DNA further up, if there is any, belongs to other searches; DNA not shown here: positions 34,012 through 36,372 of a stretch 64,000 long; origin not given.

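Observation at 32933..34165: Decayed flagellar hook locus: flgD C-terminal stub plus N-truncated, frameshifted flgE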

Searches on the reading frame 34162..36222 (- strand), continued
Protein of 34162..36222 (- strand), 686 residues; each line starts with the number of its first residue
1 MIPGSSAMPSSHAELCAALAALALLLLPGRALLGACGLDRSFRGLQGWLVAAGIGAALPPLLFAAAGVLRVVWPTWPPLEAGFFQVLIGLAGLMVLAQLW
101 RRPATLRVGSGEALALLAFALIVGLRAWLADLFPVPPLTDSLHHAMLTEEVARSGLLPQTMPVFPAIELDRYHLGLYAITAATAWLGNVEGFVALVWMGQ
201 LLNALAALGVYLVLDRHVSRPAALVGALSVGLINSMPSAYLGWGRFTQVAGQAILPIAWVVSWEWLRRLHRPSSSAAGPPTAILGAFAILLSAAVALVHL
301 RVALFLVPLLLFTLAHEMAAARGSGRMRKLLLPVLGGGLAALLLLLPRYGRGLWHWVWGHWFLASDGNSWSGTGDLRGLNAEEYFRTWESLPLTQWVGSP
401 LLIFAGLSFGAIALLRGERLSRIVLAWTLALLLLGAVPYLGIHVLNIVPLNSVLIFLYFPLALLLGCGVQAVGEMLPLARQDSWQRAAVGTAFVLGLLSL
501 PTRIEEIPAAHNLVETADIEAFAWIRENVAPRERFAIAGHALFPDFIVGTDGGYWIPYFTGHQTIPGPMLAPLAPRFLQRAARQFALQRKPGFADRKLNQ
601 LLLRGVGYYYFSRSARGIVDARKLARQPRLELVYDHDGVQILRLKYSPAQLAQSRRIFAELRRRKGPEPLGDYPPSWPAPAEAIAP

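Call 47: find_encoding_contigs(protein=P0124, flank=10000, max_places=2)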
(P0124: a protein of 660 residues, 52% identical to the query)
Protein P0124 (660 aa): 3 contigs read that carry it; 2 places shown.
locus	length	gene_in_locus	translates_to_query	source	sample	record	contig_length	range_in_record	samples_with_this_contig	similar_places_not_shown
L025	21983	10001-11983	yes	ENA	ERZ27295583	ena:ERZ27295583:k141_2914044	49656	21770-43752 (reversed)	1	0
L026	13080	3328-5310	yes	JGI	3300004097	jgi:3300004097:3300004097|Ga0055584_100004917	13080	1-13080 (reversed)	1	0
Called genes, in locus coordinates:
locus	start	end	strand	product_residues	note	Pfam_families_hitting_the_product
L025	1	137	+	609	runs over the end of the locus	PF02776:TPP_enzyme_N, PF00205:TPP_enzyme_M, PF02775:TPP_enzyme_C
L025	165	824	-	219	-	PF13560:HTH_31 (weak), PF01381:HTH_3 (weak), PF12844:HTH_19 (weak), PF07883:Cupin_2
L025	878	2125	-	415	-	PF07690:MFS_1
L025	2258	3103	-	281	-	PF11306:DUF3108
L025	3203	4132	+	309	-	PF00487:FA_desaturase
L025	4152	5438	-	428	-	PF03952:Enolase_N, PF00113:Enolase_C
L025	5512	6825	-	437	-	PF13469:Sulfotransfer_3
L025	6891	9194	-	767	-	PF04945:YHS, PF19335:HMBD, PF00122:E1-E2_ATPase, PF00702:Hydrolase, PF08282:Hydrolase_3 (faint)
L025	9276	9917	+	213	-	PF02163:Peptidase_M50 (weak)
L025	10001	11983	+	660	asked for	-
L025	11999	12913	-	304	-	PF02492:cobW, PF07683:CobW_C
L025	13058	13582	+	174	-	PF00583:Acetyltransf_1, PF13673:Acetyltransf_10, PF13508:Acetyltransf_7, PF08445:FR47 (weak)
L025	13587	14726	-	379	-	PF02515:CoA_transf_3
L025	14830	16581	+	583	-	PF07969:Amidohydro_3, PF01979:Amidohydro_1 (weak)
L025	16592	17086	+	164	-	PF01980:TrmO_N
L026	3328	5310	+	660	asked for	-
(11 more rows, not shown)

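Call 55: search_protein_families(library=pfam, proteins=[window:34162-36222:-, P0126, P0132], max_evalue=1)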
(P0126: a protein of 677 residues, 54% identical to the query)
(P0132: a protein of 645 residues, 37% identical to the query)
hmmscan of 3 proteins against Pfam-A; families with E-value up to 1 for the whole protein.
window:34162-36222:- (686 aa): 0 families

P0126 (677 aa): 0 families

P0132 (645 aa): 1 family
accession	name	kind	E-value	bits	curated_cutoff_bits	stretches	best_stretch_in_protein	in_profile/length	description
PF20176.3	DUF6541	-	2.3e-06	26.6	29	1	20-526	2-541/646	Family of unknown function (DUF6541)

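Call 56: search_protein_families(library=ncbifam, proteins=[window:34162-36222:-], max_evalue=0.01)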
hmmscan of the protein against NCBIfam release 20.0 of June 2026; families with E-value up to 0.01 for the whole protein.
window:34162-36222:- (686 aa): 0 families
